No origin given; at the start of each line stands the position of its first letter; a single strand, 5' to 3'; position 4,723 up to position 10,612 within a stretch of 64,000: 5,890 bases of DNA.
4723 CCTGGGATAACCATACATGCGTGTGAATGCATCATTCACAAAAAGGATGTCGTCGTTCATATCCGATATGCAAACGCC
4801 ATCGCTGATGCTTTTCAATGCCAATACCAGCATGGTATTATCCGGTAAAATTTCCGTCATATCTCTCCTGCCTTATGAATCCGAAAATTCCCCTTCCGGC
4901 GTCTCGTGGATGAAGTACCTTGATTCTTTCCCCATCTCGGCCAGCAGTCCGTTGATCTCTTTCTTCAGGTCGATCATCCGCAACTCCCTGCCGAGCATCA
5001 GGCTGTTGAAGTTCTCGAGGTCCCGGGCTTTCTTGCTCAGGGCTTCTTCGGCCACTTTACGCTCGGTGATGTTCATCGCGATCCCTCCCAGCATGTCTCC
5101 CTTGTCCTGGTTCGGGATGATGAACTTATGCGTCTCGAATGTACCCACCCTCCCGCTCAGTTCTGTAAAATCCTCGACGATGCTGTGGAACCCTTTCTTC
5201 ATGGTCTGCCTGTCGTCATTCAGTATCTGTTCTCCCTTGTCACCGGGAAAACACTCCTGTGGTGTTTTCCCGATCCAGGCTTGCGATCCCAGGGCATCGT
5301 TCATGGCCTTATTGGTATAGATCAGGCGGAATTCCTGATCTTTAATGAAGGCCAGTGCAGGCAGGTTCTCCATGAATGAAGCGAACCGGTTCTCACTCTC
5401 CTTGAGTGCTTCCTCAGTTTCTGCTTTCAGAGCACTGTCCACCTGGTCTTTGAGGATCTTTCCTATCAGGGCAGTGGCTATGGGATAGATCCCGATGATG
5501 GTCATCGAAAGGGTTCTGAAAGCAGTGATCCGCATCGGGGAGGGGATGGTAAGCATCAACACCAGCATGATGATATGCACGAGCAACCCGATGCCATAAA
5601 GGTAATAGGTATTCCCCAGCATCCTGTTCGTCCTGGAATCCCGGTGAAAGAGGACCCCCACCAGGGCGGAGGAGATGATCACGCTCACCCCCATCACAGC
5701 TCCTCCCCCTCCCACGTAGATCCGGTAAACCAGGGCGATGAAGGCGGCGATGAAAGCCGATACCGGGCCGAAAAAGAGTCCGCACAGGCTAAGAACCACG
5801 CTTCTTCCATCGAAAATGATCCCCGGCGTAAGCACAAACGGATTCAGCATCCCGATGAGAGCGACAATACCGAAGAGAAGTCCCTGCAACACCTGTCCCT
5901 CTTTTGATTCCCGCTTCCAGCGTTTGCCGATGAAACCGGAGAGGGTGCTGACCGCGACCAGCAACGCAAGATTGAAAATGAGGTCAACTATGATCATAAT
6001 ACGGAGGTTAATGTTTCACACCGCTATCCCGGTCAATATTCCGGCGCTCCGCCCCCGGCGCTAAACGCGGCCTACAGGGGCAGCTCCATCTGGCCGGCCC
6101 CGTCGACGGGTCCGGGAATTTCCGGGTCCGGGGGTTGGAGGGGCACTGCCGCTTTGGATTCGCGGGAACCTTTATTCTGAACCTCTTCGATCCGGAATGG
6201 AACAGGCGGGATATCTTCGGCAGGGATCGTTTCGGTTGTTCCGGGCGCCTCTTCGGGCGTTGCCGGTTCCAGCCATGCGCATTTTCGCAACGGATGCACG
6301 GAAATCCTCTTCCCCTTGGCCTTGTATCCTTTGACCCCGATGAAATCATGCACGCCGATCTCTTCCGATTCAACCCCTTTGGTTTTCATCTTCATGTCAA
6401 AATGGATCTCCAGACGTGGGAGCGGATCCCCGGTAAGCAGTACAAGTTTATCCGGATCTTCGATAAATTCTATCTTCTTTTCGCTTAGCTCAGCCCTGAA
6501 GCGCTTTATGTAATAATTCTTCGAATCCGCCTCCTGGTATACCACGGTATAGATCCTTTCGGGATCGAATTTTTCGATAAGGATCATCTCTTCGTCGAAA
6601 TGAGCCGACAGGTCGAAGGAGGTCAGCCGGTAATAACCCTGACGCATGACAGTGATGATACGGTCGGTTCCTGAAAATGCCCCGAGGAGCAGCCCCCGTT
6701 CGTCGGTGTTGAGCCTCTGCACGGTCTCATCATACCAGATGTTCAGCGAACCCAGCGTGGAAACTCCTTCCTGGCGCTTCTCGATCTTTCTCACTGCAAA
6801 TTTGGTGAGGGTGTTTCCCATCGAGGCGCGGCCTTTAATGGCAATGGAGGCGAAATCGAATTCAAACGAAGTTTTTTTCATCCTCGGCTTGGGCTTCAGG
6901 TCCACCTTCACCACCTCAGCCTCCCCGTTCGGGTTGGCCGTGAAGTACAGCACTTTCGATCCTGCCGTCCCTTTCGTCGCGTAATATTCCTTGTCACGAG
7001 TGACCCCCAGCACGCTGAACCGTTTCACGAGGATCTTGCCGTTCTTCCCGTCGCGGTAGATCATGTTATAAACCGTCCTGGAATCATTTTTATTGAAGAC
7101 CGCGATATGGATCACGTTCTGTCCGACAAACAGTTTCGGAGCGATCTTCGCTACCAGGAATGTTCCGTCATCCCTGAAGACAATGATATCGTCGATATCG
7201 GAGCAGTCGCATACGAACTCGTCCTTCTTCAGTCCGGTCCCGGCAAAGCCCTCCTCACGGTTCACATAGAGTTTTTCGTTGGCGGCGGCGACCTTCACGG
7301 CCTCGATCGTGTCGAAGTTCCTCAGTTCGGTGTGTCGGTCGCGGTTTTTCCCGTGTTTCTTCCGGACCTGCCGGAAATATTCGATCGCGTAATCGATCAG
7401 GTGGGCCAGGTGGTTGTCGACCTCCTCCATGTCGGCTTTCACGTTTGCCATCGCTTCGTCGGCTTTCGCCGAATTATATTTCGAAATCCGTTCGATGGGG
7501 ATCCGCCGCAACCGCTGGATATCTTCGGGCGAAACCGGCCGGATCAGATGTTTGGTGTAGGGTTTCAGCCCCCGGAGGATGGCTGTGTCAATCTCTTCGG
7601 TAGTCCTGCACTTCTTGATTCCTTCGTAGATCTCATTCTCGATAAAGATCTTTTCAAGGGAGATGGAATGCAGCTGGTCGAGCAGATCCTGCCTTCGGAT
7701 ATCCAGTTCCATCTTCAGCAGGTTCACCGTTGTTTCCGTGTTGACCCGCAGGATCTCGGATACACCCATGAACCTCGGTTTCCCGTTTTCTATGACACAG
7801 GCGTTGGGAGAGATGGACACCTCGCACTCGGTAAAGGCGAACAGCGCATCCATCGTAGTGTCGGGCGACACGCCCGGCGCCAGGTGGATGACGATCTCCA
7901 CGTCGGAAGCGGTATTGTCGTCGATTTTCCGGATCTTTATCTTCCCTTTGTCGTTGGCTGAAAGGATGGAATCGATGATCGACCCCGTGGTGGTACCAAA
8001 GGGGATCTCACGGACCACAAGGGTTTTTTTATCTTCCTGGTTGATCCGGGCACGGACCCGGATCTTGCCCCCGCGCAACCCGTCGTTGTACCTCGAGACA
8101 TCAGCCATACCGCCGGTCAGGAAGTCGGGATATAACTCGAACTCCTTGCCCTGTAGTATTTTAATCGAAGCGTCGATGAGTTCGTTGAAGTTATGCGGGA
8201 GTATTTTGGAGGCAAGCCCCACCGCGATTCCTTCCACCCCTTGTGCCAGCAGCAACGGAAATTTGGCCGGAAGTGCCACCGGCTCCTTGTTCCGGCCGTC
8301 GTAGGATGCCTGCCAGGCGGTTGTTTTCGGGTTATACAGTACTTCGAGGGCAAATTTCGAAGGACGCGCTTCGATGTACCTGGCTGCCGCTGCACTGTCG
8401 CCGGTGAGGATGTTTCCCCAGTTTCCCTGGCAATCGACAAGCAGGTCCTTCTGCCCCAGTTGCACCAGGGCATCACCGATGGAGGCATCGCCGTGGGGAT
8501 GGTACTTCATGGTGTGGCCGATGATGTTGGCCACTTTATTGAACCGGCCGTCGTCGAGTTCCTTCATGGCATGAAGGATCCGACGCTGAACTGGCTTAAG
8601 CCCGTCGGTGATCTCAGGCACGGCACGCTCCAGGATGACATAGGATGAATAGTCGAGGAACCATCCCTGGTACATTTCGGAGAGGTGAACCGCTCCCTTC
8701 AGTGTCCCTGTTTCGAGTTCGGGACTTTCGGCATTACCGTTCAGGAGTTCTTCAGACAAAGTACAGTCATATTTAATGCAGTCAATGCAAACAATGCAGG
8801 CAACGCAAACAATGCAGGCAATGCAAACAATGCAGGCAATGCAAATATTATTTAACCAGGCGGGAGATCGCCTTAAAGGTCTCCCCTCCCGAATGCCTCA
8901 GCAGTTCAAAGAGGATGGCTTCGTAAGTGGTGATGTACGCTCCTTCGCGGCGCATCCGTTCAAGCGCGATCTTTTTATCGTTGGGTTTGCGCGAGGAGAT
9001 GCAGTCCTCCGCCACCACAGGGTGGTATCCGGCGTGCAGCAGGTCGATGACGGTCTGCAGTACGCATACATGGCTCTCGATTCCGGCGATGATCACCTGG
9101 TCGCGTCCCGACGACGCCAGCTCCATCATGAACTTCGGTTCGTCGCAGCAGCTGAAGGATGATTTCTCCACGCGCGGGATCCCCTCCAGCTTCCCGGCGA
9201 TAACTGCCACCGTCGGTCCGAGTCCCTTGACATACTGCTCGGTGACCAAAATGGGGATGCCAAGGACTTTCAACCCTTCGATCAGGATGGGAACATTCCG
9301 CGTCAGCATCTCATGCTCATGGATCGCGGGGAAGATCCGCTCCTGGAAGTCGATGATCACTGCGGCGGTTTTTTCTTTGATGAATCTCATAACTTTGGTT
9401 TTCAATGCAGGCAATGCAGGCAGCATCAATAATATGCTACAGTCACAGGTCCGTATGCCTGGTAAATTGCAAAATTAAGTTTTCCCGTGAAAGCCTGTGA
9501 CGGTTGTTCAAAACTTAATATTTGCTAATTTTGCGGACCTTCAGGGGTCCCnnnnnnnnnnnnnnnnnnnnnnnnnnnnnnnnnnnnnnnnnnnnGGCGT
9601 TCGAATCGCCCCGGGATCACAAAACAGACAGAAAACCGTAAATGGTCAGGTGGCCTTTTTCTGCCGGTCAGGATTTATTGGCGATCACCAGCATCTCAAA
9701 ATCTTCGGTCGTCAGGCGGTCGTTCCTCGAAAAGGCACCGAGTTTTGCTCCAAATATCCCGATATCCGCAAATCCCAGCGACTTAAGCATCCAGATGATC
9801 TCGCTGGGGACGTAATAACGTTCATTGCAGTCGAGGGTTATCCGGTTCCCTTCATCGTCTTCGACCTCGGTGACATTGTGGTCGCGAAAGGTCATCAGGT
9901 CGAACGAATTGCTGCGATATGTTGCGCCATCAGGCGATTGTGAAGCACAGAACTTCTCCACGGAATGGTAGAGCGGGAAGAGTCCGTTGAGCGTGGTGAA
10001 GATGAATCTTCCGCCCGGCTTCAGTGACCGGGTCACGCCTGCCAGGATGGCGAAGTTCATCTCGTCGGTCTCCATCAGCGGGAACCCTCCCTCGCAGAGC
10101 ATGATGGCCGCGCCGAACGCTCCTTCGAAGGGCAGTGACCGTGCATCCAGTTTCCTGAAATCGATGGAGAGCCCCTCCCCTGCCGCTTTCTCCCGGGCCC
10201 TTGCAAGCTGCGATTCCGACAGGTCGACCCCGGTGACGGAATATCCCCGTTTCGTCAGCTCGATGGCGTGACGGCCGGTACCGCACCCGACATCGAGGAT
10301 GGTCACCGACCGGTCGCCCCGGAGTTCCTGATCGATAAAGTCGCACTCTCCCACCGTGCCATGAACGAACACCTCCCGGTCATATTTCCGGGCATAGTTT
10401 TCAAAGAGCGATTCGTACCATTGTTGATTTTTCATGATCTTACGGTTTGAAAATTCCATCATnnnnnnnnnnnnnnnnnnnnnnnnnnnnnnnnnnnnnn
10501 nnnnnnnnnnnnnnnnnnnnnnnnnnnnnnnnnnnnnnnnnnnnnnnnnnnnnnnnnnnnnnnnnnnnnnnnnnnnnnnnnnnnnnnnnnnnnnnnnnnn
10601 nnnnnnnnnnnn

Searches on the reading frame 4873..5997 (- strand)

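Call 57: search_protein_families(library=pfam, proteins=[window:4873-5997:-], max_evalue=0.0001)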
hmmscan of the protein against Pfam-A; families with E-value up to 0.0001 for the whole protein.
window:4873-5997:- (374 aa): 2 families
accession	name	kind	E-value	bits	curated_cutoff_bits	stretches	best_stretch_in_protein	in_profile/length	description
PF07694.17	5TM-5TMR_LYT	-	2.1e-22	79.9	24.6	1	29-184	12-168/169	5TMR of 5TMR-LYT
PF08448.16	PAS_4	-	2.1e-12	47.6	23.1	1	210-314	2-109/110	PAS fold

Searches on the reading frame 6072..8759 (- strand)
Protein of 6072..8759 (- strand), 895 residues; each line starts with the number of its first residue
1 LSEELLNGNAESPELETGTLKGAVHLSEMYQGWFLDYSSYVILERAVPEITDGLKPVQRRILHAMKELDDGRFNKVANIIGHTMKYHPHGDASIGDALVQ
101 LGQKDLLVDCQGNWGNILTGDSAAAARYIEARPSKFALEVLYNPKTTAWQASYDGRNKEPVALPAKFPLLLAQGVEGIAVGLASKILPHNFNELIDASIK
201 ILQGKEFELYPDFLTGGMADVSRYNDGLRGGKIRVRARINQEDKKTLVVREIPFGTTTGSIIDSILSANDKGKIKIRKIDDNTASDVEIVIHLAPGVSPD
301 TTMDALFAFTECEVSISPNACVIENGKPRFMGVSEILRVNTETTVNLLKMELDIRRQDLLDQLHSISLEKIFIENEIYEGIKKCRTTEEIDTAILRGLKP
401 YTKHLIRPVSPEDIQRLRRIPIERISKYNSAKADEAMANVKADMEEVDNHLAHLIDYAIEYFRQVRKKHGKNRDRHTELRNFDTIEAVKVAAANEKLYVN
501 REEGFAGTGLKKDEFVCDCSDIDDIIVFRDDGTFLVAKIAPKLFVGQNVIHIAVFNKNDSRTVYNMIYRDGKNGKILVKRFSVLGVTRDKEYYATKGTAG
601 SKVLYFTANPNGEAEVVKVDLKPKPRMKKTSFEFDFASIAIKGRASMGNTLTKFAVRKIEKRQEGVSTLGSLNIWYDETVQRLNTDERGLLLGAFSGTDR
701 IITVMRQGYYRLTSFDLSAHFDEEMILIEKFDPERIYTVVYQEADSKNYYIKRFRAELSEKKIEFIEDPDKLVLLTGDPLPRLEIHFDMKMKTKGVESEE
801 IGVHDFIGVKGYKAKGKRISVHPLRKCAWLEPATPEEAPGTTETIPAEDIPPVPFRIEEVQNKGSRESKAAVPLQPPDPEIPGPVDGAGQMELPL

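Call 34: search_protein_families(library=ncbifam, proteins=[window:6072-8759:-], max_evalue=0.0001)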
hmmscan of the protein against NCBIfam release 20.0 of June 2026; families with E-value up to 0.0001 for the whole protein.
window:6072-8759:- (895 aa): 10 families
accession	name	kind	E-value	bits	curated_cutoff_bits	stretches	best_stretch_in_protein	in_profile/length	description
NF009397.0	PRK12758.1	equivalog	0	1363.4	780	1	17-843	14-841/870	DNA gyrase/topoisomerase IV subunit A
NF007209.0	PRK09631.1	equivalog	3.9e-234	779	644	2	26-662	4-634/635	DNA topoisomerase IV subunit A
NF007208.0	PRK09630.1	equivalog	1.6e-127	426.3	598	1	25-487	3-470/479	DNA topoisomerase IV subunit A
NF004044.1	PRK05561.1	subfamily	6.4e-88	296.2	654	1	26-493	2-493/738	DNA topoisomerase (ATP-hydrolyzing)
NF004043.1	PRK05560.1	equivalog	2.6e-74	250.6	902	1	24-476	5-479/798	DNA gyrase subunit A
TIGR01063.1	gyrA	equivalog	1.9e-69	234.5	877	1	25-485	5-487/800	DNA topoisomerase (ATP-hydrolyzing) subunit A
TIGR01062.1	parC_Gneg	equivalog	1.1e-63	215.5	628.9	1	25-399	5-404/735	DNA topoisomerase IV subunit A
TIGR01061.1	parC_Gpos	equivalog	1.5e-58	198.9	813.25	1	27-350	7-356/737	DNA topoisomerase IV subunit A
NF010586.0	PRK13979.1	equivalog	4.5e-49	167.1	1475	1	25-344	17-369/957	DNA topoisomerase IV subunit A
NF038098.1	GyrA_w_intein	exception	8.9e-45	153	1850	2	27-130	8-118/1232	intein-containing DNA gyrase subunit A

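Call 49: find_related_loci(query=window:6072-8759:-, collection=genome_contigs, flank=1000)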
Query window:6072-8759:- (895 aa) in genome_contigs; peptide patterns used: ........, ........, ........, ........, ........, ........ (x = any residue, [..] = any of these).
599 stretches matched a pattern (row limit reached: there are more); 587 encode a relative of the query (tblastn E <= 1e-3); the best 80 are kept; 80 distinct loci.
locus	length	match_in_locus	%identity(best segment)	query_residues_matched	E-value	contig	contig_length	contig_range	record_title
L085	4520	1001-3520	84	9-845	0e+0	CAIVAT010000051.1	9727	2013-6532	MAG: uncultured Bacteroidales bacterium isolate AM-2014_bin-2870 genome assembly, contig: bin-2870:051/195, whole genome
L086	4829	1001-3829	76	2-895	0e+0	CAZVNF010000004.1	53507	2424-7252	MAG TPA_asm: uncultured Draconibacterium sp. isolate SRP272421_co4_125 genome assembly, contig: NODE_913_length_53507_co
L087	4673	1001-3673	78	9-895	0e+0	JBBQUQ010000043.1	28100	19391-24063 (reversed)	MAG: Bacteroidales bacterium isolate Co_metawrap_1939 Cmw_1939_k141_25581383_length_28100_cov_10.0000, whole genome shot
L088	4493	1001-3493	83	7-837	0e+0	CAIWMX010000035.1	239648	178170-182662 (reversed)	MAG: uncultured Bacteroidales bacterium isolate AM-2014_bin-2482 genome assembly, contig: bin-2482:035/140, whole genome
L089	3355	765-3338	80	2-861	0e+0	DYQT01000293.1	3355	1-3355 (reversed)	MAG TPA_asm: Draconibacterium orientale isolate SulCav_GS10_10_7_44_10 SulCav_GS10_10_59366_length_3355_cov_4_873939, wh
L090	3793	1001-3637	78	9-884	0e+0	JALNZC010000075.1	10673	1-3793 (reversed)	MAG: Bacteroidales bacterium isolate SO_2017_GW1 bin 88 NODE_23111_length_10673_cov_1.385170_OW334_2017, whole genome sh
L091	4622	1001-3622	77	9-895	0e+0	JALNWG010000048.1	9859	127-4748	MAG: Bacteroidales bacterium isolate SO_2016_LW1 bin 64 scaffold08751_LW64-88_2016, whole genome shotgun sequence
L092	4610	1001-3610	77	7-885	0e+0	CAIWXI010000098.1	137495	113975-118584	MAG: uncultured Bacteroidales bacterium isolate Kiruna_bin-10044 genome assembly, contig: bin-10044:098/166, whole genom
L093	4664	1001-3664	75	11-882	0e+0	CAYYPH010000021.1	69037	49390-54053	MAG TPA_asm: uncultured Prolixibacteraceae bacterium isolate binchicken_co66_18 genome assembly, contig: NODE_759_length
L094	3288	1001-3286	84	2-765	0e+0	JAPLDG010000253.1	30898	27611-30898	MAG: Bacteroidetes bacterium isolate LacPavin_0419_WC70L_MAG_45_7 LacPavin_0419_WC70L_scaffold_243519, whole genome shot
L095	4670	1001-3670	69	3-895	0e+0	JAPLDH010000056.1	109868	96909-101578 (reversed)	MAG: Bacteroidetes bacterium isolate LacPavin_0419_WC90_MAG_42_101 LacPavin_0419_WC90_scaffold_892181, whole genome shot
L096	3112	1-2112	79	154-852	0e+0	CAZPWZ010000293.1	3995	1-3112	MAG TPA_asm: uncultured Draconibacterium sp. isolate SRP302447_co3_194 genome assembly, contig: NODE_70627_length_3995_c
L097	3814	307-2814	67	12-844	0e+0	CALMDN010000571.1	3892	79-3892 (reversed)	MAG TPA_asm: uncultured Bacteroidales bacterium isolate SRR8868559_bin.18_CONCOCT_v1.1_MAG genome assembly, contig: ERZ1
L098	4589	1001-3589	65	1-852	0e+0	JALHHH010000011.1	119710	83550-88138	MAG: Bacteroidales bacterium isolate 4-aug_S1_065 scaffold_349, whole genome shotgun sequence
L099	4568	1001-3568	64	6-851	0e+0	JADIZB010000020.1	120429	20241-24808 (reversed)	MAG: Bacteroidales bacterium isolate AalE_18-Q3-R2-46_MAXAC.025 tig00008468-10-1205700, whole genome shotgun sequence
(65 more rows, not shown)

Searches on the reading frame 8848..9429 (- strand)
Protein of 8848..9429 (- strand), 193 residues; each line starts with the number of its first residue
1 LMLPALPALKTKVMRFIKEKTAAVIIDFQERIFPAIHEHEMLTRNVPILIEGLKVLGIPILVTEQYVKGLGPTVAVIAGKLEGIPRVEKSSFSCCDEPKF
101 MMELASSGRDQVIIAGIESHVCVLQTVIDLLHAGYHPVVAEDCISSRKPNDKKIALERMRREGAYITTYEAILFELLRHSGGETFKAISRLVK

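Call 58: search_protein_families(library=pfam, proteins=[window:8848-9429:-], max_evalue=0.0001)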
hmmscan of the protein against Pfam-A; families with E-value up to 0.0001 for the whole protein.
window:8848-9429:- (193 aa): 1 family
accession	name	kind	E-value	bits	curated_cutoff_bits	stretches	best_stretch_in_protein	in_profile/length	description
PF00857.26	Isochorismatase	-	4.2e-33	115.3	27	1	21-170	1-174/175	Isochorismatase domain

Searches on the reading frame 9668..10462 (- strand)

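Call 57: search_protein_families(library=pfam, proteins=[window:9668-10462:-], max_evalue=0.0001)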
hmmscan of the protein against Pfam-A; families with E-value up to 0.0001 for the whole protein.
window:9668-10462:- (264 aa): 8 families
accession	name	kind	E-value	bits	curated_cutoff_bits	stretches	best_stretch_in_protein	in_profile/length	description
PF13649.12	Methyltransf_25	-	1.1e-21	77.8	27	1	55-151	1-97/97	Methyltransferase domain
PF08241.18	Methyltransf_11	-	1.3e-17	64.7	21.2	1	56-155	1-95/95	Methyltransferase domain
PF13847.12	Methyltransf_31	-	9.4e-15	55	27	1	52-173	4-127/145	Methyltransferase domain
PF08242.18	Methyltransf_12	-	8e-11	43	30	1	56-153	1-98/98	Methyltransferase domain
PF13489.12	Methyltransf_23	-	4.2e-09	36.8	27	1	48-162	19-123/164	Methyltransferase domain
PF01209.24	Ubie_methyltran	-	4.4e-09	36.5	20.1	1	17-154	10-150/233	ubiE/COQ5 methyltransferase family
PF03848.20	TehB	-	1.4e-05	25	20.4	1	53-116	32-96/193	Tellurite resistance protein TehB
PF02353.26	CMAS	-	3.4e-05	23.7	27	1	45-99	56-111/273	Mycolic acid cyclopropane synthetase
